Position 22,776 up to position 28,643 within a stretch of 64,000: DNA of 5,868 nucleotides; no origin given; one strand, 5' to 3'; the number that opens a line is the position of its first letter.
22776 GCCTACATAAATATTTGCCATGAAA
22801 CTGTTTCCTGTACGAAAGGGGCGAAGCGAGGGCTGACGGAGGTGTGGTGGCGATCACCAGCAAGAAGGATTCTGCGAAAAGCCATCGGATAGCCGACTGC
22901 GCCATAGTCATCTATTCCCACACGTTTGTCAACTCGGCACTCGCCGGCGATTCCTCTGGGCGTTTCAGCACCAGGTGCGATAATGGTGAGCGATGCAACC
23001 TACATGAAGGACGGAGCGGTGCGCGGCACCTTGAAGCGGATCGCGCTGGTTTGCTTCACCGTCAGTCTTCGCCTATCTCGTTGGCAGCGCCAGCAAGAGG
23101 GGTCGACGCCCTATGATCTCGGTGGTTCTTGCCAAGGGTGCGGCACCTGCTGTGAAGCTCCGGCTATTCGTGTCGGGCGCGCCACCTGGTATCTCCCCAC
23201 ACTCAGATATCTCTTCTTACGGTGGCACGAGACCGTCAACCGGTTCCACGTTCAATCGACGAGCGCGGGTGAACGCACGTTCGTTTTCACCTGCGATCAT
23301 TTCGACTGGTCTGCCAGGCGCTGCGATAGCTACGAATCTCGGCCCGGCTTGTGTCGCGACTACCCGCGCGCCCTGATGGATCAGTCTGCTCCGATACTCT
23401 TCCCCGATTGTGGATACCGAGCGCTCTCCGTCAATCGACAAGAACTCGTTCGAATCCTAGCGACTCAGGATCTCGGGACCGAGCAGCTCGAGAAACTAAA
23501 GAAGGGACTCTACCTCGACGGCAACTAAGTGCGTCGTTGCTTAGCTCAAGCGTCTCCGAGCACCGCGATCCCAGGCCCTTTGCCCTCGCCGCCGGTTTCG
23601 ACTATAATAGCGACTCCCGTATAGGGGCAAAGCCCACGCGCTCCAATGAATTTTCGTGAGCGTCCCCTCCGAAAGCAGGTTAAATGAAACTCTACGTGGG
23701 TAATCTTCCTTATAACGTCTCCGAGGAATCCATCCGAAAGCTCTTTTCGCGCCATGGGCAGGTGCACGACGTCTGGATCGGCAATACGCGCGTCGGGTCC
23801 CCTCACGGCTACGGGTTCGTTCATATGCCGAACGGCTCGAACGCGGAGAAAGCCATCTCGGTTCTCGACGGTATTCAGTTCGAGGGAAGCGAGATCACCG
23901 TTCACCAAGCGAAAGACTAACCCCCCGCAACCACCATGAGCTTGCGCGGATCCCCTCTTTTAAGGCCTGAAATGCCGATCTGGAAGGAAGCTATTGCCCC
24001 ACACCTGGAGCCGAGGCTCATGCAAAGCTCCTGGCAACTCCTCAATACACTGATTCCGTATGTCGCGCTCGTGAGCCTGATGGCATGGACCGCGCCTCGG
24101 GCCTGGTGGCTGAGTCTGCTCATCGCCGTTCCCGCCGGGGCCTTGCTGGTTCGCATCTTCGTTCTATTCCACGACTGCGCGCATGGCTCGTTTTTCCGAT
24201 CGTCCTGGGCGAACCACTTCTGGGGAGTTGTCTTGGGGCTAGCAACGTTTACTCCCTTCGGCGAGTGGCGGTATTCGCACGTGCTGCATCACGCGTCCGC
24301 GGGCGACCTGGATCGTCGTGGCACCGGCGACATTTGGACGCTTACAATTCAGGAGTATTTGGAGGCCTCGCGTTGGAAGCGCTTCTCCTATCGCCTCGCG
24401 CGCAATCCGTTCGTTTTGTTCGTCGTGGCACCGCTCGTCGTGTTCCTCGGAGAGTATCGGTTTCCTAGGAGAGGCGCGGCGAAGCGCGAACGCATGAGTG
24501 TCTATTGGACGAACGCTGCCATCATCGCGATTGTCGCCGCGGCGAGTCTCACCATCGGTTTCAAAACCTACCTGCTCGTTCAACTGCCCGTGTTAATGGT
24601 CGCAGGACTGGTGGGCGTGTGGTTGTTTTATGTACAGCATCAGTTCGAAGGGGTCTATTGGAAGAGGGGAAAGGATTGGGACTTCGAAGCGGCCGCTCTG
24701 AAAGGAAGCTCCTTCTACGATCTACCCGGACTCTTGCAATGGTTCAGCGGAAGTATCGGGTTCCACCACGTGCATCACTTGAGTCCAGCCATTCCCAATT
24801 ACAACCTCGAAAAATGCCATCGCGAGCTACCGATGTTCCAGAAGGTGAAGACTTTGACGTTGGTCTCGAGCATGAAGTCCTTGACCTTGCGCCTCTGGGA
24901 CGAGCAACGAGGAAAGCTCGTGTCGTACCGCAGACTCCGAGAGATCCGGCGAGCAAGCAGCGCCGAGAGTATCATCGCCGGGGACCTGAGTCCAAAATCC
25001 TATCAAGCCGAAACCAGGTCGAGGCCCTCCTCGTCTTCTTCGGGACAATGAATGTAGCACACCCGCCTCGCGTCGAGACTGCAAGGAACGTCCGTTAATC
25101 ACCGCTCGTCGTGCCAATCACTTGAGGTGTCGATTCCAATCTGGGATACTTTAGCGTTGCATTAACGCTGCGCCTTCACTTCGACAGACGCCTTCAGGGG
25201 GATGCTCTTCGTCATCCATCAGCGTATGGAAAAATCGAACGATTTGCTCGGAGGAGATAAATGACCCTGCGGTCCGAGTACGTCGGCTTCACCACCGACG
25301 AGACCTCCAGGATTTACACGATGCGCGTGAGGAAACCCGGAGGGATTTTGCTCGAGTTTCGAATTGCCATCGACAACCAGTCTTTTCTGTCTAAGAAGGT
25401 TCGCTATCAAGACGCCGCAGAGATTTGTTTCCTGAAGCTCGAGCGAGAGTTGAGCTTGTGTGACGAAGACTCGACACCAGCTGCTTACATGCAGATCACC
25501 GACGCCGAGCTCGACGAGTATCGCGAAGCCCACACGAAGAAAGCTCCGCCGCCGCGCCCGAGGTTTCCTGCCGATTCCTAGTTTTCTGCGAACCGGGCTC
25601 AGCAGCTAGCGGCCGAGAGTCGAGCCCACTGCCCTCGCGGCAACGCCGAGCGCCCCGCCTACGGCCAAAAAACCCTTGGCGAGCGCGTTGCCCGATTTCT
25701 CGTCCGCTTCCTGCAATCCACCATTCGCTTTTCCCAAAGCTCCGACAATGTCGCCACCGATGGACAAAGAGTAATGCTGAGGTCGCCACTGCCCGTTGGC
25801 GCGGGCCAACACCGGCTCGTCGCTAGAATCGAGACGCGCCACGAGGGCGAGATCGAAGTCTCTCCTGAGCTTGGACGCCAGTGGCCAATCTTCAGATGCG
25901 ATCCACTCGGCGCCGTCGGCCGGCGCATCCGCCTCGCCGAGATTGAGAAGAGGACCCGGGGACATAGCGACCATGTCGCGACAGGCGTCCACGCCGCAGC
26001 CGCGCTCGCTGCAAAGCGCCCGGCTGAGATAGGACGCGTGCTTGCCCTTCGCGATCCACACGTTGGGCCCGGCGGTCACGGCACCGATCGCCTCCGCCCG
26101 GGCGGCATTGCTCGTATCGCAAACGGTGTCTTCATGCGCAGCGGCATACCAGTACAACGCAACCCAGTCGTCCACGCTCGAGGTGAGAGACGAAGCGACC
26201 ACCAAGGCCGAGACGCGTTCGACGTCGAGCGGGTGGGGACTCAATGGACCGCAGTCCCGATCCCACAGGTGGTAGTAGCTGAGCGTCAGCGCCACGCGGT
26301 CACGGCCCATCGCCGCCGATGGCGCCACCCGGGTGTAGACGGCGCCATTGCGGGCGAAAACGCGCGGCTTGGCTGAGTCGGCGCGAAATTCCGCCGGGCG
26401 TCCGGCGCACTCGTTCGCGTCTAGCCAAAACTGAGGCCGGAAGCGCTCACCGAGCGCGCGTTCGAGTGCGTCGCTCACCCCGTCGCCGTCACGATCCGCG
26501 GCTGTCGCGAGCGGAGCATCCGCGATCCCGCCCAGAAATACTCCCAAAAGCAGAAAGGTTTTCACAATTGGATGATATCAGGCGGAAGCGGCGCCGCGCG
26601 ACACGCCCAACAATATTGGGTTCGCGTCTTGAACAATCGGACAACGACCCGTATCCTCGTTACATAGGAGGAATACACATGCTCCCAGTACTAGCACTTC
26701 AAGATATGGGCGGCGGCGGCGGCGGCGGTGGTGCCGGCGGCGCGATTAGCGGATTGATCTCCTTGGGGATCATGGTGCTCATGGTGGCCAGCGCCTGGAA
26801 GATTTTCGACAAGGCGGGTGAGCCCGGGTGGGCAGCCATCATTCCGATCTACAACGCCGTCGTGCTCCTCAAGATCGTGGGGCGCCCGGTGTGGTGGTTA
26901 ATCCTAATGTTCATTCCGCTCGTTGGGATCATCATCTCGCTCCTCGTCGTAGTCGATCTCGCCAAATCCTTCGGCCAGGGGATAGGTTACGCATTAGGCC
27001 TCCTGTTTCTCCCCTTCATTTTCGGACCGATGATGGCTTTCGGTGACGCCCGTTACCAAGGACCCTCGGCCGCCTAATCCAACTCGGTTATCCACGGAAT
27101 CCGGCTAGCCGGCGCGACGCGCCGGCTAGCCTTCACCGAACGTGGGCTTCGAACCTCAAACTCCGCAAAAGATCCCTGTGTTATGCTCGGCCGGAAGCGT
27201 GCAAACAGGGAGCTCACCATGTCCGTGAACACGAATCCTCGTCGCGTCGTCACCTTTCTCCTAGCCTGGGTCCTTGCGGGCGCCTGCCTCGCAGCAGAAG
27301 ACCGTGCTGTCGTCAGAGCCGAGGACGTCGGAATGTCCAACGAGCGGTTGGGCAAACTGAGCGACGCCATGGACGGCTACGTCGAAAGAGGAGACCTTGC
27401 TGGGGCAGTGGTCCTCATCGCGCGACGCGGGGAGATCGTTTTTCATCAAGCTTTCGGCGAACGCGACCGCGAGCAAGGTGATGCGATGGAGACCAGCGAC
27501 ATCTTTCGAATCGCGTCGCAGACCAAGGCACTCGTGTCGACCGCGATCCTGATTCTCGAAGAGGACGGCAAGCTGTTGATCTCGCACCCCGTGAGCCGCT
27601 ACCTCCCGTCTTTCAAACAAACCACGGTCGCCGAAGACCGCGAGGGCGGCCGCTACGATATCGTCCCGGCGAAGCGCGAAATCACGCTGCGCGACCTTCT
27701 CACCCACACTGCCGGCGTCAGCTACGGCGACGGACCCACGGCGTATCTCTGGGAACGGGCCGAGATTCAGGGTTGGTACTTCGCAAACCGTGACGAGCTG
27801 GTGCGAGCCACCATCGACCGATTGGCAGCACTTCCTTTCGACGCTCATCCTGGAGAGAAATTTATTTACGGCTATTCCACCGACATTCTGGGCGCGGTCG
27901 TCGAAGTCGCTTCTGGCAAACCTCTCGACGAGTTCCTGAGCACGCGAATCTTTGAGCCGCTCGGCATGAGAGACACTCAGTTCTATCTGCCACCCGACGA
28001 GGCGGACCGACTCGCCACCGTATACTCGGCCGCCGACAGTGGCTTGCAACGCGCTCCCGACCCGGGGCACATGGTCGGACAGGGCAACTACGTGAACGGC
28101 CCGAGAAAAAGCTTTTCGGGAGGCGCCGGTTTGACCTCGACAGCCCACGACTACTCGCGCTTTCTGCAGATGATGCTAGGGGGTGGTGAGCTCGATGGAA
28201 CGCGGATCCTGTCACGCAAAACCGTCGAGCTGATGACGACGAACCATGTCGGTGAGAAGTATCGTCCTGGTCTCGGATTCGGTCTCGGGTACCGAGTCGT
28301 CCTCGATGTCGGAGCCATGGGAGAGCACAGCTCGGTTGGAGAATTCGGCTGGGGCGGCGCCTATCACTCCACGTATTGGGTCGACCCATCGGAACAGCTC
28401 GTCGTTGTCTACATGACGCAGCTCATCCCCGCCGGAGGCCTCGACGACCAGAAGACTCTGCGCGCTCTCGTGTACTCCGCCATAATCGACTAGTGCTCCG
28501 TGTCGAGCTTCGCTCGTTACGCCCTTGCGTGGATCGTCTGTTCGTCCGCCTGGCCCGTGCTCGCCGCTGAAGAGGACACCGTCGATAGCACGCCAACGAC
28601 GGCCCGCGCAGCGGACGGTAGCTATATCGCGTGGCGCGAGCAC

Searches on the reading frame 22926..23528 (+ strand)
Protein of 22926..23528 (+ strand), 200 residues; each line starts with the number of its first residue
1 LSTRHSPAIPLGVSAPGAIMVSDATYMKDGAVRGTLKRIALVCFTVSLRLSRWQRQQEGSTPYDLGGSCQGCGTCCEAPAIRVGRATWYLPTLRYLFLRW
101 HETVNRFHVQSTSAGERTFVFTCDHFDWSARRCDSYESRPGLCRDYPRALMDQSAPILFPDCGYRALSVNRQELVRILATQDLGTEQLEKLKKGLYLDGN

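Call 18: search_protein_families(library=pfam, proteins=[window:22926-23528:+], max_evalue=0.01)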
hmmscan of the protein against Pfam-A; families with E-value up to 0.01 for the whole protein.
window:22926-23528:+ (200 aa): 1 family
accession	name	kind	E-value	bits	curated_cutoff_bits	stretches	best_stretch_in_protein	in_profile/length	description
PF03692.20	CxxCxxCC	-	1.1e-07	32.9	23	1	69-149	2-72/85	Putative zinc- or iron-chelating domain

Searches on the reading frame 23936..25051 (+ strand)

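Call 11: search_protein_families(library=pfam, proteins=[window:23936-25051:+], max_evalue=0.001)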
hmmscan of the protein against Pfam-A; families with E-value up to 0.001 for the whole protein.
window:23936-25051:+ (371 aa): 1 family
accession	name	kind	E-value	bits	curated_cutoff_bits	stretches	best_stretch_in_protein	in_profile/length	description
PF00487.30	FA_desaturase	-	8.3e-35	121.2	29.7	1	57-298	2-238/253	Fatty acid desaturase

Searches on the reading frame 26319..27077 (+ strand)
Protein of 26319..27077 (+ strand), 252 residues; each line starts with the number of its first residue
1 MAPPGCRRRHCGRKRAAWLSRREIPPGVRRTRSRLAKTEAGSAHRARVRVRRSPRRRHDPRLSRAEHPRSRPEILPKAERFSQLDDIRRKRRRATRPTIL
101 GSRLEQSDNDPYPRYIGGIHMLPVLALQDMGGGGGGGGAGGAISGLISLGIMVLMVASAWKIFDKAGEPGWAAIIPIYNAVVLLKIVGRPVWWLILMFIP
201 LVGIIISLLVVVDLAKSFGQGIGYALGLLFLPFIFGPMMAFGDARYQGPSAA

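Call 18: search_protein_families(library=pfam, proteins=[window:26319-27077:+], max_evalue=0.01)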
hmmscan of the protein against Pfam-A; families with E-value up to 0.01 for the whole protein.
window:26319-27077:+ (252 aa): 1 family
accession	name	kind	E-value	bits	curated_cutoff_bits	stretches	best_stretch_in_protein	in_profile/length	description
PF18936.5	DUF5684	-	3.6e-28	98.4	27.4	1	171-249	1-81/81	Family of unknown function (DUF5684)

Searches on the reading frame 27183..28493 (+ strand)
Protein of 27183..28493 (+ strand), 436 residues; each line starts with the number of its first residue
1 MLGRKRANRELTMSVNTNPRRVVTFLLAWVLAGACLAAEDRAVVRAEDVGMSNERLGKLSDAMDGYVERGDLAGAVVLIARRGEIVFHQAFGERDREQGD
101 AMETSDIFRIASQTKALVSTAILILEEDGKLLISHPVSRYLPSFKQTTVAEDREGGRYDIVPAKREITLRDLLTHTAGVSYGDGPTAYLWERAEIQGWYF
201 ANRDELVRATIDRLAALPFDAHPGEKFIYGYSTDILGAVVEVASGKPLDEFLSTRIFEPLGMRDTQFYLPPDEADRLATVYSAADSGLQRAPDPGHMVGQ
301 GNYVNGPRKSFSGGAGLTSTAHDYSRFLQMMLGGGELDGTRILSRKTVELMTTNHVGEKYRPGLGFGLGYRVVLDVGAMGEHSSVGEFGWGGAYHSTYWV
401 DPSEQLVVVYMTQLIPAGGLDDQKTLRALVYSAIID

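Call 10: search_protein_families(library=pfam, proteins=[window:27183-28493:+], max_evalue=0.001)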
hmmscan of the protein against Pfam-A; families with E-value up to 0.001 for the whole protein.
window:27183-28493:+ (436 aa): 1 family
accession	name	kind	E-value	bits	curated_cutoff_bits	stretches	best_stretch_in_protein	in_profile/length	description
PF00144.29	Beta-lactamase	-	5.4e-70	236.6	27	1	61-416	3-312/329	Beta-lactamase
